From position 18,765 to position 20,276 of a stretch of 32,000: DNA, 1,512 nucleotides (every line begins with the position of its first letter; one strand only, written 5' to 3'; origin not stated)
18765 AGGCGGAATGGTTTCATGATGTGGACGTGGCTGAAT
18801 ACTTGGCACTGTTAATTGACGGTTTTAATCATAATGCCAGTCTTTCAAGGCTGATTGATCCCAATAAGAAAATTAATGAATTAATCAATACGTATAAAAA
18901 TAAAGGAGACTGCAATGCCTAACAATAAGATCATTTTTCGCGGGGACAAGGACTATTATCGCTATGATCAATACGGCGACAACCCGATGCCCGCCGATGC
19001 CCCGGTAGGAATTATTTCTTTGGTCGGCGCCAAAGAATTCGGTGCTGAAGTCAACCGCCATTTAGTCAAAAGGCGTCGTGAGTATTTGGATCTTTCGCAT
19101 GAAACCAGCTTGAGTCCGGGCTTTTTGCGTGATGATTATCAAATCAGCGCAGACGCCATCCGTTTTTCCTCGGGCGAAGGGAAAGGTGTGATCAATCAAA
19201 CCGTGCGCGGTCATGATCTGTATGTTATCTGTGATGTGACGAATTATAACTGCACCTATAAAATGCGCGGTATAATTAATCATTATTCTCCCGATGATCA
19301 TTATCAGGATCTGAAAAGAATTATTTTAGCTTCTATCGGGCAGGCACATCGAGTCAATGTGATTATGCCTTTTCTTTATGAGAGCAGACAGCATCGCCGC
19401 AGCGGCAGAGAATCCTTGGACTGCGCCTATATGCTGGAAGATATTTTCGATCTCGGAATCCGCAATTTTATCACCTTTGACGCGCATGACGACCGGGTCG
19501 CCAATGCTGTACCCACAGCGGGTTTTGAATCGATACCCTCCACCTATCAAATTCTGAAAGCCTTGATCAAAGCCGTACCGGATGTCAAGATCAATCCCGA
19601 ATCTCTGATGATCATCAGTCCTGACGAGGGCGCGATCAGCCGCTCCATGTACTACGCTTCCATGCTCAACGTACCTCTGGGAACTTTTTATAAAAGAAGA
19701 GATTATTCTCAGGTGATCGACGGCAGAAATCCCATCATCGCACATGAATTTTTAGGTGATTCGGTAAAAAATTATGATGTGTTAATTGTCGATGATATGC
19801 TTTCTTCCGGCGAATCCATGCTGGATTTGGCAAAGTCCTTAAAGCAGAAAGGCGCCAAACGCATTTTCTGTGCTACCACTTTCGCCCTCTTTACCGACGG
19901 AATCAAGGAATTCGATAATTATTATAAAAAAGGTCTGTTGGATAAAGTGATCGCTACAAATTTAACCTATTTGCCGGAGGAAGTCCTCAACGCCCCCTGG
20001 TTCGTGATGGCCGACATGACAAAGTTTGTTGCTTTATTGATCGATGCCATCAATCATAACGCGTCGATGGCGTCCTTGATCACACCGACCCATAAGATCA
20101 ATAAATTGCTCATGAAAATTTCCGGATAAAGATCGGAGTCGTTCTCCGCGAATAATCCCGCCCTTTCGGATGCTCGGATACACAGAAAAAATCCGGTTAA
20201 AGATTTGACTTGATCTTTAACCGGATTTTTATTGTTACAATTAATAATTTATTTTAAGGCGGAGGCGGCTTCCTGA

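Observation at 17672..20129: Translationally coupled tandem pair of long PRPP-synthase-like paralogs with complementary active-site degeneration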

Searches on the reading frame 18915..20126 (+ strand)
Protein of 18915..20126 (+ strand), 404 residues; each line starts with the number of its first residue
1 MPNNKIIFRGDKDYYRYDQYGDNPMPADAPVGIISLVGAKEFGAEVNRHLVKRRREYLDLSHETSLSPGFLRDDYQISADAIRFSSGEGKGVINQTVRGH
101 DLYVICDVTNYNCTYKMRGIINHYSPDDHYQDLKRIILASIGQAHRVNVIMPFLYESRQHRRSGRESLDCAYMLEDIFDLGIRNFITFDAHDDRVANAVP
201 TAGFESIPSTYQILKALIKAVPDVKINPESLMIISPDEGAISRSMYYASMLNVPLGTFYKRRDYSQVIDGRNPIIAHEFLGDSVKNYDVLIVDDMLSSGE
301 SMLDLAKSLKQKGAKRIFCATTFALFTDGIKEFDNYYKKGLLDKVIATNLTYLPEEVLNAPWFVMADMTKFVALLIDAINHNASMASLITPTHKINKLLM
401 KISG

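Call 3: search_protein_families(library=pfam, proteins=[window:18915-20126:+], max_evalue=0.01)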
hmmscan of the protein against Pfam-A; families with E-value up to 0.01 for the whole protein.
window:18915-20126:+ (404 aa): 4 families
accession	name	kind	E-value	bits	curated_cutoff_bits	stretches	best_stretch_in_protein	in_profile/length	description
PF13793.12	Pribosyltran_N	-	2.9e-14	53.4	25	1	76-176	24-112/117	N-terminal domain of ribose phosphate pyrophosphokinase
PF00156.33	Pribosyltran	-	2.2e-12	47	26.3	1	208-325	9-125/158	Phosphoribosyl transferase domain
PF14572.12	Pribosyl_synth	-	2.7e-07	31.1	27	1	289-388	86-182/184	Phosphoribosyl synthetase-associated domain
PF14681.12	UPRTase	-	0.0025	17.7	27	1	273-324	107-160/206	Uracil phosphoribosyltransferase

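Call 4: search_protein_families(library=ncbifam, proteins=[window:18915-20126:+], max_evalue=0.01)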
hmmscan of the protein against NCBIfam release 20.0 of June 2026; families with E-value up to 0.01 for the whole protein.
window:18915-20126:+ (404 aa): 16 families
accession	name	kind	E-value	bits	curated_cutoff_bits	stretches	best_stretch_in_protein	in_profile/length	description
NF005299.0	PRK06827.1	subfamily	3.1e-162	539.7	327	1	28-401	6-380/383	phosphoribosylpyrophosphate synthetase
TIGR01251.1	ribP_PPkin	subfamily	4.9e-42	143.9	113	1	77-389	25-308/309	ribose-phosphate diphosphokinase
NF002320.0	PRK01259.1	subfamily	3.5e-29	102.2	297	1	80-388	34-313/316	ribose-phosphate diphosphokinase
NF001815.0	PRK00553.1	equivalog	2.8e-23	82.6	484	1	133-390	77-322/332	ribose-phosphate pyrophosphokinase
NF002844.0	PRK03092.1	equivalog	1.4e-22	80.3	438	1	78-389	37-322/326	ribose-phosphate diphosphokinase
NF002095.0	PRK00934.1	equivalog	2.6e-20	72.7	296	1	142-348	76-264/287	ribose-phosphate diphosphokinase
NF002618.0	PRK02269.1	equivalog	1.7e-19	70.6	460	1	83-359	36-287/321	ribose-phosphate diphosphokinase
NF002758.0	PRK02812.1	equivalog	5.9e-18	65.1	518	1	83-387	52-327/330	ribose-phosphate pyrophosphokinase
NF002686.0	PRK02458.1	equivalog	4.8e-16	59.1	506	1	82-333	39-265/323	ribose-phosphate diphosphokinase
NF005537.0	PRK07199.1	subfamily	4e-11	42.5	322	1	144-329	80-254/301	ribose-phosphate diphosphokinase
NF003428.0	PRK04923.1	equivalog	7.5e-11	41.7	536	1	82-388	36-316/319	ribose-phosphate diphosphokinase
NF002620.0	PRK02277.1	subfamily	1.8e-06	27.8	115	1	238-321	95-176/201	orotate phosphoribosyltransferase-like protein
TIGR01203.1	HGPRTase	equivalog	0.00013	21.7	150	1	277-321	76-120/167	hypoxanthine phosphoribosyltransferase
NF001097.0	PRK00129.1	equivalog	0.00014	21.6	114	1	280-335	118-172/209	uracil phosphoribosyltransferase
NF006605.0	PRK09162.1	equivalog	0.00053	19.4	181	1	283-321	95-133/183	hypoxanthine-guanine phosphoribosyltransferase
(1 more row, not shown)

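Call 7: search_solved_structures(query=window:18915-20126:+, max_evalue=0.001, show_alignments=2)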
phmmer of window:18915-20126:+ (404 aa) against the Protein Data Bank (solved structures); distinct sequences matched with E-value up to 0.001: 31.
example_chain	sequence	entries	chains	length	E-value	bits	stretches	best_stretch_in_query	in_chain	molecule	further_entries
7xmu_A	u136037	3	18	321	1e-18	70.7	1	81-390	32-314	Ribose-phosphate pyrophosphokinase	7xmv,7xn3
4s2u_A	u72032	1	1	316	2.1e-18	69.7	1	81-387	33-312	Ribose-phosphate pyrophosphokinase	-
6asv_A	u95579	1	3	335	2.6e-18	69.4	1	81-386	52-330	Ribose-phosphate pyrophosphokinase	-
3dah_A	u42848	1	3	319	1.8e-15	60.1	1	81-387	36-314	Ribose-phosphate pyrophosphokinase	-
5mp7_A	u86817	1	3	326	2.9e-13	52.8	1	135-388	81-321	Ribose-phosphate pyrophosphokinase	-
6nfe_A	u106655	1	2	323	8.4e-13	51.3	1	142-389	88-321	Ribose-phosphate pyrophosphokinase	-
1dkr_A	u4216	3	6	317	1.4e-12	50.6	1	81-357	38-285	PHOSPHORIBOSYL PYROPHOSPHATE SYNTHETASE | PROTEIN (PHOSPHORIBOSYL PYROPHOSPHATE SYNTHETASE) | RIBOSE-PHOSPHATE PYROPHOSPHOKINASE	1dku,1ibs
7pn0_A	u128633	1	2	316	9.3e-12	47.8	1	127-390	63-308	Ribose-phosphate pyrophosphokinase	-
5t3o_A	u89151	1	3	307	1.9e-11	46.8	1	127-329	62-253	Ribose-phosphate pyrophosphokinase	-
4twb_A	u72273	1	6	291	1e-10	44.4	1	124-333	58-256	Ribose-phosphate pyrophosphokinase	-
4m0u_A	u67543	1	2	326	6.4e-10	41.8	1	93-379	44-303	Ribose-phosphate pyrophosphokinase 1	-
8dbn_A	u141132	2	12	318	6.6e-10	41.7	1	92-388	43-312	Ribose-phosphate pyrophosphokinase 1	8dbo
4lyg_A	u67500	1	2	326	9.6e-10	41.2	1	84-379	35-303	Ribose-phosphate pyrophosphokinase 1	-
2h08_A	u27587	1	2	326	1.2e-09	40.9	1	93-379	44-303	Ribose-phosphate pyrophosphokinase I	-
4m0p_A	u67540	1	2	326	1.3e-09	40.8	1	92-379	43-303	Ribose-phosphate pyrophosphokinase 1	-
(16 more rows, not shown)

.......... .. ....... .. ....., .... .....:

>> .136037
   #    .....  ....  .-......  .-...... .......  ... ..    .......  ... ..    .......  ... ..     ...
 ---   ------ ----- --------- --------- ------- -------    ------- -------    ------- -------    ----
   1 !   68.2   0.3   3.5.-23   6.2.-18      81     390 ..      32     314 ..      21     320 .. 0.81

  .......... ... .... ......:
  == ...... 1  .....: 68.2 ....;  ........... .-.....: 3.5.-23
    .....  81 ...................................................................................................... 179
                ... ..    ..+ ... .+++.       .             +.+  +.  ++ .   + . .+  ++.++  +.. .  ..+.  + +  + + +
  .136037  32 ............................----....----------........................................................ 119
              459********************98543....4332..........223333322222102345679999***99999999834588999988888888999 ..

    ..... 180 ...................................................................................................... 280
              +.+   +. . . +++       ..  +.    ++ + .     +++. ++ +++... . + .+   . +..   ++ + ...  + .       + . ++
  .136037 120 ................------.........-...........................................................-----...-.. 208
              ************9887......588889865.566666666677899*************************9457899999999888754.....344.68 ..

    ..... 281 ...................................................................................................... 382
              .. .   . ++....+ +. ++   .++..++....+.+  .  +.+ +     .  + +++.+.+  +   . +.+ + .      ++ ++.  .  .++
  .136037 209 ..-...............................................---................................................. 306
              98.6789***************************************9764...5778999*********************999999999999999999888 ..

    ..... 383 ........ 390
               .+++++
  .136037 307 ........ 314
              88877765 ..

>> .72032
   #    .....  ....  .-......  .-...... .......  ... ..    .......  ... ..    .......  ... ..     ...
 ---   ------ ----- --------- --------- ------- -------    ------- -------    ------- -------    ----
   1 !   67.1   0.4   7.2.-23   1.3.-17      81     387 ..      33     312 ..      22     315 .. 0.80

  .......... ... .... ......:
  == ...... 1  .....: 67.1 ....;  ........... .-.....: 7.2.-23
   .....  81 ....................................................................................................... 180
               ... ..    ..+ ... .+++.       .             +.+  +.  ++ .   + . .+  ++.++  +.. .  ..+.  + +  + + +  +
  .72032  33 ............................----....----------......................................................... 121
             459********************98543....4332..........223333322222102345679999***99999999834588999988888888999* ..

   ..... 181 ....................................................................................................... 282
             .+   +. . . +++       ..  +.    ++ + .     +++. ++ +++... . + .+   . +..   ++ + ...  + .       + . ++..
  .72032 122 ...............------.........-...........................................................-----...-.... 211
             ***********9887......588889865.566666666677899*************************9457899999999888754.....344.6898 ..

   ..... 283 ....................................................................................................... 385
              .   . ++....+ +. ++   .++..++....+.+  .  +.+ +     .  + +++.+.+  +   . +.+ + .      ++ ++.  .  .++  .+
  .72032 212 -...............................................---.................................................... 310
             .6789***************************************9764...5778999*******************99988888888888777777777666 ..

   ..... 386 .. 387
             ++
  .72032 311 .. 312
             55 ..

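Call 12: find_homologous_proteins(query=window:18915-20126:+)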
Query window:18915-20126:+ (404 aa): 8000 proteins with E <= 0.001 among 8000 candidates; the best 120 are listed.
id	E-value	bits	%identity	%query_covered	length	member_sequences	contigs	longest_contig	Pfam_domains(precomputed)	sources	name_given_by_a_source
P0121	2.4e-271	917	100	100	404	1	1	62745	PF00156.34,PF14572.13,PF13793.13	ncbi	-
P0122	5.7e-231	784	84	99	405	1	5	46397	PF00156.34,PF14572.13,PF13793.13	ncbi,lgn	-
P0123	1.0e-230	784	84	100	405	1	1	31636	PF00156.34,PF14572.13,PF13793.13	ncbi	-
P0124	2.9e-223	759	82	99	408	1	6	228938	PF00156.34,PF14572.13,PF13793.13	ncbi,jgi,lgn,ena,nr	ncbi:MAG: ribose-phosphate pyrophosphokinase [Clostridiaceae bacterium]|nr:ribose-phosphate pyrophos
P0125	5.0e-222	755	82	99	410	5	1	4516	PF00156.34,PF14572.13,PF13793.13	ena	-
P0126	1.8e-219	746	81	99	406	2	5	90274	PF00156.34,PF14572.13,PF13793.13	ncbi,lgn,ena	-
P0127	9.0e-219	744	80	99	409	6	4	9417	PF00156.34,PF14572.13,PF13793.13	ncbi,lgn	-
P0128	5.6e-217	738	79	99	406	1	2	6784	PF00156.34,PF14572.13,PF13793.13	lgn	-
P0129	4.9e-216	735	79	99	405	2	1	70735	PF00156.34,PF14572.13,PF13793.13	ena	-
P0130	9.4e-215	731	79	99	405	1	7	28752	PF00156.34,PF14572.13,PF13793.13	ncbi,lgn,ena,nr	ncbi:MAG: ribose-phosphate pyrophosphokinase [Clostridiaceae bacterium]|nr:ribose-phosphate pyrophos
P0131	1.9e-214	730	79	99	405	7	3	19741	PF00156.34,PF14572.13,PF13793.13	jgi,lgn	jgi:ribose-phosphate pyrophosphokinase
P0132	2.1e-212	723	78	99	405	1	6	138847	PF00156.34,PF14572.13,PF13793.13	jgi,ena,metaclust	metaclust:\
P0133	6.7e-211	718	77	99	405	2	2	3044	PF00156.34,PF14572.13,PF13793.13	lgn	-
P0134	4.3e-202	689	79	94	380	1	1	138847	PF00156.34,PF14572.13,PF13793.13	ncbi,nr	ncbi:MAG TPA: ribose-phosphate pyrophosphokinase [Clostridiaceae bacterium]|nr:ribose-phosphate pyro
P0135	9.4e-198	675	77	94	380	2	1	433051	PF00156.34,PF14572.13,PF13793.13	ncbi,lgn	ncbi:MAG: ribose-phosphate pyrophosphokinase [Saccharofermentanales bacterium]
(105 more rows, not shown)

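Call 24: find_related_loci(query=A2, collection=genome_contigs, flank=6000)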
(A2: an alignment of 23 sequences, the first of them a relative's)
Query A2 (404 aa) in genome_contigs; peptide patterns used: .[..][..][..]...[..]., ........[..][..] (x = any residue, [..] = any of these).
600 stretches matched a pattern (row limit reached: there are more); 599 encode a relative of the query (tblastn E <= 1e-3); the best 80 are kept; 80 distinct loci.
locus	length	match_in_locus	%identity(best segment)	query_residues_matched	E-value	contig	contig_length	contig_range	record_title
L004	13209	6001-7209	67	1-402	0e+0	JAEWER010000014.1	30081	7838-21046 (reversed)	MAG: Bacillota bacterium isolate OH_PBlB_152 k127_573740, whole genome shotgun sequence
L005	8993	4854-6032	64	11-402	0e+0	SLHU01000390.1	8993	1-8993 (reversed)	MAG: Clostridiales bacterium isolate CSSed165cm_166 CSSed16-5cm-31806, whole genome shotgun sequence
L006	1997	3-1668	66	11-399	0e+0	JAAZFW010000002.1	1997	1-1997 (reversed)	MAG: Clostridiaceae bacterium isolate AS10tlH2TH_285 270_AS10, whole genome shotgun sequence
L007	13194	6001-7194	63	4-401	9e-180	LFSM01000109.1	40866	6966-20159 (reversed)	MAG: Clostridiales bacterium DTU032 scaffold5576, whole genome shotgun sequence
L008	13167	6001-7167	66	11-399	2e-179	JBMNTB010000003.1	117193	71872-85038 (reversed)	MAG: Saccharofermentanales bacterium isolate SBF912SR6HQ0016 scaffold_283_c1, whole genome shotgun sequence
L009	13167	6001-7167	66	11-399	2e-179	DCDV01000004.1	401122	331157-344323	MAG TPA_asm: Mageeibacillus sp. UBA1046 UBA1046_contig_1530, whole genome shotgun sequence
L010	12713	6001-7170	66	11-399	6e-179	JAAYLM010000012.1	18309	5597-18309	MAG: Oscillospiraceae bacterium isolate AS15tlH2ME_27 2919_AS15, whole genome shotgun sequence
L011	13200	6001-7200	62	1-402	8e-175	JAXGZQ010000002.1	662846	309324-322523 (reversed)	MAG: Clostridia bacterium isolate AnMBR.bin540 bin540_2, whole genome shotgun sequence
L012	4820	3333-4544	62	1-402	9e-179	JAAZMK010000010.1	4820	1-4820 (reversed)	MAG: Clostridiaceae bacterium isolate AS23ysBPME_357 10343_AS23, whole genome shotgun sequence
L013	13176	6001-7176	63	11-401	2e-172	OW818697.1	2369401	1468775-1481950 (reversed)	metagenome genome assembly, chromosome: 1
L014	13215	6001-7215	61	1-403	3e-172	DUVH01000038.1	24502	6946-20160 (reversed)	MAG TPA_asm: Clostridiaceae bacterium isolate AS08sgBPME_361 201788_AS08, whole genome shotgun sequence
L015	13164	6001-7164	62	11-399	1e-171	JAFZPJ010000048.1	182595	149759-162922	MAG: Clostridiales bacterium isolate RGIG7976 Water_buffalos_Rumen-1__c1015396, whole genome shotgun sequence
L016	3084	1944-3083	66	11-389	0e+0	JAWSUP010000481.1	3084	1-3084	MAG: Bacillota bacterium isolate B4G8CH4-14 NODE_4238_length_3084_cov_3.340707, whole genome shotgun sequence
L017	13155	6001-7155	62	14-399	1e-170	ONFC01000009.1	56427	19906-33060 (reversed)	uncultured Clostridiales bacterium isolate RUG251 genome assembly, contig: scaffold_1390, whole genome shotgun sequence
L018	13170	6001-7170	64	11-399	6e-171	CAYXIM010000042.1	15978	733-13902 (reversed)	MAG TPA_asm: uncultured Oscillospiraceae bacterium isolate binchicken_co39_266 genome assembly, contig: NODE_8886_length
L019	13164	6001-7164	62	11-399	9e-171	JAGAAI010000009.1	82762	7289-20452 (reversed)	MAG: Clostridiales bacterium isolate RGIG8261 Water_buffalos_Rumen-5__c261273, whole genome shotgun sequence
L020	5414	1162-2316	62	14-399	3e-173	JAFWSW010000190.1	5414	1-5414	MAG: Clostridiales bacterium isolate RGIG6040 Sheep_Omasum-4__c857653, whole genome shotgun sequence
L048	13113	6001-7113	55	29-399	2e-143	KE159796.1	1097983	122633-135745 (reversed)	Lachnospiraceae bacterium 3-2 genomic scaffold acPFJ-supercont1.2, whole genome shotgun sequence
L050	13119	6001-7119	54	29-401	3e-143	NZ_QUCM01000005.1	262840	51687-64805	Clostridium sp. AM22-11AC AM22-11AC.Scaf5, whole genome shotgun sequence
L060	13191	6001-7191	51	2-399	4e-142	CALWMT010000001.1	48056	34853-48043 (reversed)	MAG: uncultured Enterocloster sp. isolate BRZ_LM__bin53 genome assembly, contig: BRZ_LM__NODE_1200_length_48056_cov_4.91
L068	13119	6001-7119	54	29-401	1e-141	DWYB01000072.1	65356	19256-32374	MAG TPA_asm: Candidatus Mediterraneibacter surreyensis isolate CHK177-12742 CHK177__C147867_L65356_SAMEA5754821, whole g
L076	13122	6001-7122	54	29-402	8e-141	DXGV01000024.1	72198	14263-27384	MAG TPA_asm: Candidatus Blautia intestinavium isolate CHK186-553 CHK186__C98238_L72198_SAMEA5754830, whole genome shotgu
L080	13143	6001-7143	53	22-403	1e-140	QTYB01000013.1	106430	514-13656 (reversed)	Ruminococcus sp. AM36-2AA AM36-2AA.Scaf13, whole genome shotgun sequence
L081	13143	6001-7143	53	22-403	2e-140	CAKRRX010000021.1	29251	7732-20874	MAG: uncultured Blautia sp. isolate REFINED_METABAT215_TOP10_CONTIGS_1500_ASSEMBLY_K77_MERGED__Hadza_MoBio_hadza-E-H_K_7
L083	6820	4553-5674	54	29-401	3e-140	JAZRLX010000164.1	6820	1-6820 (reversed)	MAG: Pilosibacter sp. isolate T1900045429_YK20190120.MAGScoT_cleanbin_000021 SGB_7086_k141_878510, whole genome shotgun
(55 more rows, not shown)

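Call 27: find_encoding_contigs(protein=P0121, flank=10000, max_places=3)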
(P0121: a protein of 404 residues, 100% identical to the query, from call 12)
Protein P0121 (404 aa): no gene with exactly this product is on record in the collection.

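Call 50: predict_structure(alignment_id=A3)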
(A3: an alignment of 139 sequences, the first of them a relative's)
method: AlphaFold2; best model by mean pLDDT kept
length: 404 residues; sequences in the alignment: 139
mean_pLDDT: 85.7   pTM: 0.86
mean pLDDT of the five models: 85.7, 85.1, 84.0, 83.8, 83.0
residues with pLDDT >= 90: 240; 70-90: 103; 50-70: 43; < 50: 18
segments of 3 or more residues with pLDDT < 50: 1-17
pLDDT, mean of each block of 10 residues (from residue 1): 35 41 72 96 97 82 64 93 90 94 96 93 93 96 94 76 64 89 90 67 85 95 94 92 92 93 75 79 93 90 94 97 90 96 97 95 97 92 76 84 79
secondary structure, 60 per line:
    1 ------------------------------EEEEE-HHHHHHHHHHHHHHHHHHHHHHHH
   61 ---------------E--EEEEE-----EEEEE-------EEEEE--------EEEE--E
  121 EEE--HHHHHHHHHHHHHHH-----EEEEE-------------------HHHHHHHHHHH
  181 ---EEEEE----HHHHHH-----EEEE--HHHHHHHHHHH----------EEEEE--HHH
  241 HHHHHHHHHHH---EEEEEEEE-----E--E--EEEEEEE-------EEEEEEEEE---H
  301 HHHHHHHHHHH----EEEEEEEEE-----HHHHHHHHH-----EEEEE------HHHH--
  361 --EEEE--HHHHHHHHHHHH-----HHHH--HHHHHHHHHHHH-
elements in order: E31-35 H37-60 E79-83 E89-93 E101-105 E114-117 E120-123 H126-140 E146-150 H170-180 E184-188 H193-198 E204-207 H210-220 E231-235 H238-251 E255-262 E274-280 E288-296 H300-311 E316-324 H330-338 E344-348 H355-358 E363-366 H369-380 H386-389 H392-403

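Call 53: fold_search(model_id=the predicted structure, library=pdb)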
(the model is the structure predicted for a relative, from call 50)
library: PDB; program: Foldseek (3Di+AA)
matches with E <= 10: 1659; with E <= 0.001: 225
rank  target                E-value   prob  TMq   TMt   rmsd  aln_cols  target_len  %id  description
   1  8dbc_A                6.7e-23  1.00  0.68  0.88   3.2       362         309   18  Human PRPS1 with Phosphate; Hexamer (released 2023-02-15)
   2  6asv_C                8.4e-23  1.00  0.66  0.85   4.2       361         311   20  E. coli PRPP Synthetase (released 2019-01-23)
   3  8dbo_A                8.9e-23  1.00  0.69  0.87   3.4       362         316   19  Human PRPS1-E307A engineered mutation with ADP; Hexamer (released 2023-02-15)
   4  8dbe_A                9.5e-23  1.00  0.70  0.88   3.1       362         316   19  Human PRPS1 with ADP; Hexamer (released 2023-02-15)
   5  7pn0_B                1.5e-22  1.00  0.68  0.88   3.2       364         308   18  Crystal structure of the Phosphorybosylpyrophosphate synthetase II from Thermus thermophilus at R32 space group (released 2021-09-29)
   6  7xmu_A                2.0e-22  1.00  0.68  0.88   3.3       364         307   20  E.coli phosphoribosylpyrophosphate (PRPP) synthetase type A filament bound with ADP, Pi and R5P (released 2022-06-29)
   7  8dbn_A                2.1e-22  1.00  0.66  0.86   3.4       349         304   19  Human PRPS1-E307A engineered mutation with Phosphate, ATP, and R5P; Hexamer (released 2023-02-15)
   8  8yq0_J                2.8e-22  1.00  0.64  0.85   3.5       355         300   19  Crystal structure of human phosphoribosyl pyrophosphate synthetase 1(PRPS1) chimera swapped with three residues from P (released 2025-03-19)
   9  8yq0_R                3.4e-22  1.00  0.66  0.84   3.6       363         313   19  Crystal structure of human phosphoribosyl pyrophosphate synthetase 1(PRPS1) chimera swapped with three residues from P (released 2025-03-19)
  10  5t3o_A                8.0e-22  1.00  0.69  0.89   3.2       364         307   18  Crystal structure of the Phosphorybosylpyrophosphate synthetase II from Thermus thermophilus (released 2017-06-14)
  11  8ypz_B                8.5e-22  1.00  0.68  0.87   3.2       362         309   18  Crystal strcture of human phosphoribosyl pyrophosphate synthetase 1 (PRPS1) in complex with GDP (released 2025-03-19)
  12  8ypz_A                1.1e-21  1.00  0.68  0.88   3.1       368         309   19  Crystal strcture of human phosphoribosyl pyrophosphate synthetase 1 (PRPS1) in complex with GDP (released 2025-03-19)
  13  8ypz_E                1.3e-21  1.00  0.67  0.87   3.4       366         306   19  Crystal strcture of human phosphoribosyl pyrophosphate synthetase 1 (PRPS1) in complex with GDP (released 2025-03-19)
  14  8ypy_A                1.3e-21  1.00  0.66  0.85   3.6       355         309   19  Crystal strcuture of human phosphoribosyl pyrophosphate synthetase2 (PRPS2) in complex with ligands (released 2025-03-19)
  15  8yq0_I                1.4e-21  1.00  0.66  0.84   3.5       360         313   19  Crystal structure of human phosphoribosyl pyrophosphate synthetase 1(PRPS1) chimera swapped with three residues from P (released 2025-03-19)
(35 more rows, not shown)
